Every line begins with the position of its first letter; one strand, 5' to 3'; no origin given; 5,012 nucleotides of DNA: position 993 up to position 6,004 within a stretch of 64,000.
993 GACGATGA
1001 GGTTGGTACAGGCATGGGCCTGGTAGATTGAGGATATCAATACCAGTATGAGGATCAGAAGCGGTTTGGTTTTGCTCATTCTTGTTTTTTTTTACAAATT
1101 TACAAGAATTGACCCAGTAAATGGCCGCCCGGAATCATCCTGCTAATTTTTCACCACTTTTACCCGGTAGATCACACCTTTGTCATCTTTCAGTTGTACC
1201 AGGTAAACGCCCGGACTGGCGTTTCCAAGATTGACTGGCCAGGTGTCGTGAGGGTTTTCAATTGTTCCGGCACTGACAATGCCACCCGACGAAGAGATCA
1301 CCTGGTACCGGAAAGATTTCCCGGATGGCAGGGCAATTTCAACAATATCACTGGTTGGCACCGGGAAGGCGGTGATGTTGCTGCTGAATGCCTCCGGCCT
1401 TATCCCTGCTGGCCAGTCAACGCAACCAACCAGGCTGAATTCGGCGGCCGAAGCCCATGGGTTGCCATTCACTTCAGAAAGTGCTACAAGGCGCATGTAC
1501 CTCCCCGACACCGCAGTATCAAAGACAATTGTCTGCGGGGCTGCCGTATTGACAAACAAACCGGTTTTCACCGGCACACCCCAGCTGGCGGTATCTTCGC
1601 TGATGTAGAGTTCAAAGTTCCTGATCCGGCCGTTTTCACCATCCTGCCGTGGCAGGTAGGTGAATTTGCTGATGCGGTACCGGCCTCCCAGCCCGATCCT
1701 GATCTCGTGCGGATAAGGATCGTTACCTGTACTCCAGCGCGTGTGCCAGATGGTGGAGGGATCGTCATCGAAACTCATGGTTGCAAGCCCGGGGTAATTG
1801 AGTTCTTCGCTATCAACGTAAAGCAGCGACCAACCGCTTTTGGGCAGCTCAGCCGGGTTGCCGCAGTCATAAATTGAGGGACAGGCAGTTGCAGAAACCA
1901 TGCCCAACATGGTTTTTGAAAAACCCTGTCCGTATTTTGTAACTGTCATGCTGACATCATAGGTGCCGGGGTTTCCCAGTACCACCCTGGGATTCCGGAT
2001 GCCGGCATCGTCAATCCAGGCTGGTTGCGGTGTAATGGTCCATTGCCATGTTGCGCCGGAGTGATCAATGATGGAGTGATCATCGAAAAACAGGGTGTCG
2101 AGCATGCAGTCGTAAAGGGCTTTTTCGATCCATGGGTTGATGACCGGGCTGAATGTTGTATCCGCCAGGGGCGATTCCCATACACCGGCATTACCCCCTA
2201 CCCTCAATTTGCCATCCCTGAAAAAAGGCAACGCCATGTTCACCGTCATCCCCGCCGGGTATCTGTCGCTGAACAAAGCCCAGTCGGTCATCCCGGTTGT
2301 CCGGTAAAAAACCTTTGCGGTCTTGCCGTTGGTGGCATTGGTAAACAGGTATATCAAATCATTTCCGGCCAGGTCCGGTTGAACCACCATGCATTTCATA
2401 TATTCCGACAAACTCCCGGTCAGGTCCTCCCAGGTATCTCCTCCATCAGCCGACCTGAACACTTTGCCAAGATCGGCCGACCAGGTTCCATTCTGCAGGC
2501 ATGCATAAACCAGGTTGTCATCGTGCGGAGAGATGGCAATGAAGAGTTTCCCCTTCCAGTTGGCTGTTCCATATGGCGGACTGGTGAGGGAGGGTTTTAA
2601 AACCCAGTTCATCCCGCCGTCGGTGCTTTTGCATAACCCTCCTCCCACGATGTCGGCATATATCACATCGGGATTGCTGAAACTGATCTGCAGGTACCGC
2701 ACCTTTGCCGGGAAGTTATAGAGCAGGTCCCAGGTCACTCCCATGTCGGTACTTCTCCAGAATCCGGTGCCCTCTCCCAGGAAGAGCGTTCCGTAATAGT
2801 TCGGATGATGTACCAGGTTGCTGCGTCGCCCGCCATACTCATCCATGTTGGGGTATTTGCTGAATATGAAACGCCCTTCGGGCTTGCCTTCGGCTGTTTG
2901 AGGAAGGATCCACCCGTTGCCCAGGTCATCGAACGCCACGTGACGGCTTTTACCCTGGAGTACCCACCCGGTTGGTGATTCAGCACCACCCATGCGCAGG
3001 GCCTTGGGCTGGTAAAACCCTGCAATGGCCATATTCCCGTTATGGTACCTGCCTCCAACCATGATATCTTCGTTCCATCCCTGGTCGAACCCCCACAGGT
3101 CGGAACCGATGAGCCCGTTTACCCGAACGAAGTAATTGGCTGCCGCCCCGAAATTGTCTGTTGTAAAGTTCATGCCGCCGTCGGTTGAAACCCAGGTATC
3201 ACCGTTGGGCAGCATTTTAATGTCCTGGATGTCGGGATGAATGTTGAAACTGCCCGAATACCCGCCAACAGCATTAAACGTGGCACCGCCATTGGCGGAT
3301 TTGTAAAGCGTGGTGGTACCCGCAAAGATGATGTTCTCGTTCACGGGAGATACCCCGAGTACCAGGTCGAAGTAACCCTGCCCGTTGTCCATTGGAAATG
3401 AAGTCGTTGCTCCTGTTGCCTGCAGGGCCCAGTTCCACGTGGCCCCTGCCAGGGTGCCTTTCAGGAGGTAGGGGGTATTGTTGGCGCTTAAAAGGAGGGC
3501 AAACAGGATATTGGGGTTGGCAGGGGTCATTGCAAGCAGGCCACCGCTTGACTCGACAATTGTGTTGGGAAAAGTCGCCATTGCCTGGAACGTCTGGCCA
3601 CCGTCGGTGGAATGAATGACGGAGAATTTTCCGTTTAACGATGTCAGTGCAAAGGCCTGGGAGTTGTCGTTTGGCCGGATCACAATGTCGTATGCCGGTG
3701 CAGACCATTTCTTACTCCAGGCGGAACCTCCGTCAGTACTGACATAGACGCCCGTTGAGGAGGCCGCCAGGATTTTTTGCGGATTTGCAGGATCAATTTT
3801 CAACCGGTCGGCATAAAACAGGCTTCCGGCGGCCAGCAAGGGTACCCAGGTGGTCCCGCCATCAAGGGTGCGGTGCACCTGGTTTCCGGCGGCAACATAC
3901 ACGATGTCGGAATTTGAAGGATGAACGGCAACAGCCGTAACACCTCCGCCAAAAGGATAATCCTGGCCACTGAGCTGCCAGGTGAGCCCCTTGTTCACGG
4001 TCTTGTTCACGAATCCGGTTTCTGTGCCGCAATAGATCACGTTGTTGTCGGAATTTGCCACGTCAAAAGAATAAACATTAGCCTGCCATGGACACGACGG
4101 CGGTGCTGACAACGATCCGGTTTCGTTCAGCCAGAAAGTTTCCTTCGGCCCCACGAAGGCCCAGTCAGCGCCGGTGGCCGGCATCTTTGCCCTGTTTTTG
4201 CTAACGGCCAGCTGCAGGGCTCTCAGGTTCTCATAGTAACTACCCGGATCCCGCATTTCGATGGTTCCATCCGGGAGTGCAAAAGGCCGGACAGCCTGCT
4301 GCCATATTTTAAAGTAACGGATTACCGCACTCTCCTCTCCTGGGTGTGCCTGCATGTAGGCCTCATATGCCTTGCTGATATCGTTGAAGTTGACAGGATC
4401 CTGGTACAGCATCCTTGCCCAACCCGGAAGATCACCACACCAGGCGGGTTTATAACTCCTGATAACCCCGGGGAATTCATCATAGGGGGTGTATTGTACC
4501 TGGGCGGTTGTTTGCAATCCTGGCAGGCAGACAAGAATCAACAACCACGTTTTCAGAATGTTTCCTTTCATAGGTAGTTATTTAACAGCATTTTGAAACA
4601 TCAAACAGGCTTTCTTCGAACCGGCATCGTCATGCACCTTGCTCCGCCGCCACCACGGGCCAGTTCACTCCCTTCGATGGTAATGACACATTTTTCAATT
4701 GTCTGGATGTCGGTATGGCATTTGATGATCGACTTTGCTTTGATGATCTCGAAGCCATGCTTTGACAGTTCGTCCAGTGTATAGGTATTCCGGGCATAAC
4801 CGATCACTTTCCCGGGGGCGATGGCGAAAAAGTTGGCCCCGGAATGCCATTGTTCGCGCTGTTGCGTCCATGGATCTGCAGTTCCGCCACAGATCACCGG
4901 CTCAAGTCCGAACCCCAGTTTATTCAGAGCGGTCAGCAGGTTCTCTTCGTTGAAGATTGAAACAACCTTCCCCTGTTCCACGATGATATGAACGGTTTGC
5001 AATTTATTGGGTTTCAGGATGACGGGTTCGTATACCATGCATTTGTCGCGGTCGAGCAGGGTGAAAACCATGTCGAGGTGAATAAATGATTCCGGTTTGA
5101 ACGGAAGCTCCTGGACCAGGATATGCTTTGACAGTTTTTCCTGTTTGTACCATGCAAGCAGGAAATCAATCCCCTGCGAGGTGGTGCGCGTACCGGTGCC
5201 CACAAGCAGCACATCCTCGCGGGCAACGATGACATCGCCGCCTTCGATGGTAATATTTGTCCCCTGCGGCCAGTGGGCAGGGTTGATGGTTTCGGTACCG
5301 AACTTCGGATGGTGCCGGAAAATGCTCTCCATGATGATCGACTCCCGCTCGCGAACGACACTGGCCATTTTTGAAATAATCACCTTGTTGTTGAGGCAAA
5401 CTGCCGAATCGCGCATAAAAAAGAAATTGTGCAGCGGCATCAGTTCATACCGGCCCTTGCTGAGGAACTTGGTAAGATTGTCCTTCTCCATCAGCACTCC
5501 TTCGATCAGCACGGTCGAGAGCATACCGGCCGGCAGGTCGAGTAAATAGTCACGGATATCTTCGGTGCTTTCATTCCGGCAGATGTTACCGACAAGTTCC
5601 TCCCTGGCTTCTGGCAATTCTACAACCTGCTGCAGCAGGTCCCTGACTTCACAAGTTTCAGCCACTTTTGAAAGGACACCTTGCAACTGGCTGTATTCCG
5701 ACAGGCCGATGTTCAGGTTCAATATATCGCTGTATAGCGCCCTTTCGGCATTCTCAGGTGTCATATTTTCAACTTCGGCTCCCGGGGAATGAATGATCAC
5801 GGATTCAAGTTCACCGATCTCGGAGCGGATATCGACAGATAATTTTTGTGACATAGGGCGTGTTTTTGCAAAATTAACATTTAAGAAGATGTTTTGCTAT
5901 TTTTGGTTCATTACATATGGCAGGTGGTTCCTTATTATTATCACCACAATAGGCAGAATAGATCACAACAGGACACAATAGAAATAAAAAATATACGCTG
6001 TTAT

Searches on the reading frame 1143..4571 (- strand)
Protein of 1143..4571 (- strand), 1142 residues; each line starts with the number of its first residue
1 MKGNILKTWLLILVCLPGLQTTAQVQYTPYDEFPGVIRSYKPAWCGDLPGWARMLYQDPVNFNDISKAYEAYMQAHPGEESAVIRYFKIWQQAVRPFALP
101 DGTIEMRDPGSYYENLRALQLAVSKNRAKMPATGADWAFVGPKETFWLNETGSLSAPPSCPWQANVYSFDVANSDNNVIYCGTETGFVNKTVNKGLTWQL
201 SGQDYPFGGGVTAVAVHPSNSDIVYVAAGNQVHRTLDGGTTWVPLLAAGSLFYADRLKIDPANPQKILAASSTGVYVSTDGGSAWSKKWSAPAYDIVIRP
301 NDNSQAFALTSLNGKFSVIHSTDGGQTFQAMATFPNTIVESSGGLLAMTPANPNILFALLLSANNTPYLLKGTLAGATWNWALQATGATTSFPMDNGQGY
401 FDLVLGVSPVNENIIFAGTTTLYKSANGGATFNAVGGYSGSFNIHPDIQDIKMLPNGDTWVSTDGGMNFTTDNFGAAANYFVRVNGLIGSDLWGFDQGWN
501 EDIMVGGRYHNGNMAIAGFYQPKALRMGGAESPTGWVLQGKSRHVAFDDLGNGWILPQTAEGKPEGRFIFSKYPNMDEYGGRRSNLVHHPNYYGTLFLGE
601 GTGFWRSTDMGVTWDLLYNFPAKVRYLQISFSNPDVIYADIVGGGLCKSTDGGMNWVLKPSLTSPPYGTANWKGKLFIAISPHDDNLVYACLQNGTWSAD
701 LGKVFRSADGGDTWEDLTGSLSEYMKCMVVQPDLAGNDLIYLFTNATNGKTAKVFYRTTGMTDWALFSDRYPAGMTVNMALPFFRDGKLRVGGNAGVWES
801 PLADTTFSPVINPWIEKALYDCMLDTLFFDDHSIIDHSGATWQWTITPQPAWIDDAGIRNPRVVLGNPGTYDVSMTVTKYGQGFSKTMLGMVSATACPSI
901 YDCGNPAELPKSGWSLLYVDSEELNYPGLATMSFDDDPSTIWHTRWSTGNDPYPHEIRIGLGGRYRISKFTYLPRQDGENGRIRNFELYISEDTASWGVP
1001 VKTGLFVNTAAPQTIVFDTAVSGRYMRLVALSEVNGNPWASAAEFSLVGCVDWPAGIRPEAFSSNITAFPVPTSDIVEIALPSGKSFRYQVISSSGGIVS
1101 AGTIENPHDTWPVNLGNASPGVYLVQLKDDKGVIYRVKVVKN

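Call 79: search_protein_families(library=pfam, proteins=[window:1143-4571:-], max_evalue=0.00001)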
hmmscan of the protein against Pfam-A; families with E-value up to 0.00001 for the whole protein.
window:1143-4571:- (1142 aa): 4 families
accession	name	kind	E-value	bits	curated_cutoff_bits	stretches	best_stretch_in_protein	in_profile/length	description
PF00754.31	F5_F8_type_C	-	2.6e-21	76.5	28.2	1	928-1045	12-127/127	F5/8 type C domain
PF15902.12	Sortilin-Vps10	-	1.2e-15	57.7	33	0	275-359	3-86/446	Sortilin, neurotensin receptor 3,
PF22633.2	F5_F8_type_C_2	-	2.9e-11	44.3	27.8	1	934-1028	3-91/91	NedA-like, galactose-binding domain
PF02012.26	BNR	-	7.4e-07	28.7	27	0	320-329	2-11/12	BNR/Asp-box repeat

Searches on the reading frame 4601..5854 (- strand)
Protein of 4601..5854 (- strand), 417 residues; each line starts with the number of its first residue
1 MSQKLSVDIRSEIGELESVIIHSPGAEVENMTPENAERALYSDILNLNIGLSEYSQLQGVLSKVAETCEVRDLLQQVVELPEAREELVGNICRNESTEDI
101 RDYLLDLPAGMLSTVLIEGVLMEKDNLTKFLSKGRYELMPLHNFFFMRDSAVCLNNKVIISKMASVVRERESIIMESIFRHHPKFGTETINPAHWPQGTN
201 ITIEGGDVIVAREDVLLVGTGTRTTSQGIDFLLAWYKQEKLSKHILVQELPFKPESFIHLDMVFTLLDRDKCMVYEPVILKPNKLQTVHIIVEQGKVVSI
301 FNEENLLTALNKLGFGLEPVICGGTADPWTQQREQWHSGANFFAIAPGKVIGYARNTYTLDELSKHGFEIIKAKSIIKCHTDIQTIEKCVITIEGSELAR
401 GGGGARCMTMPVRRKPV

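Call 79: search_protein_families(library=pfam, proteins=[window:4601-5854:-], max_evalue=0.00001)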
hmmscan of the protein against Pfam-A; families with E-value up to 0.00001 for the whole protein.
window:4601-5854:- (417 aa): 2 families
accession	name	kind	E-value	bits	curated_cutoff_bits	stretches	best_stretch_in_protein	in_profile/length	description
PF02274.22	ADI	-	1.3e-61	209.1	22.8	1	42-414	6-377/377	Arginine deiminase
PF19420.4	DDAH_eukar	-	2.1e-06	27.6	23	0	146-311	62-230/291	N,N dimethylarginine dimethylhydrolase, eukaryotic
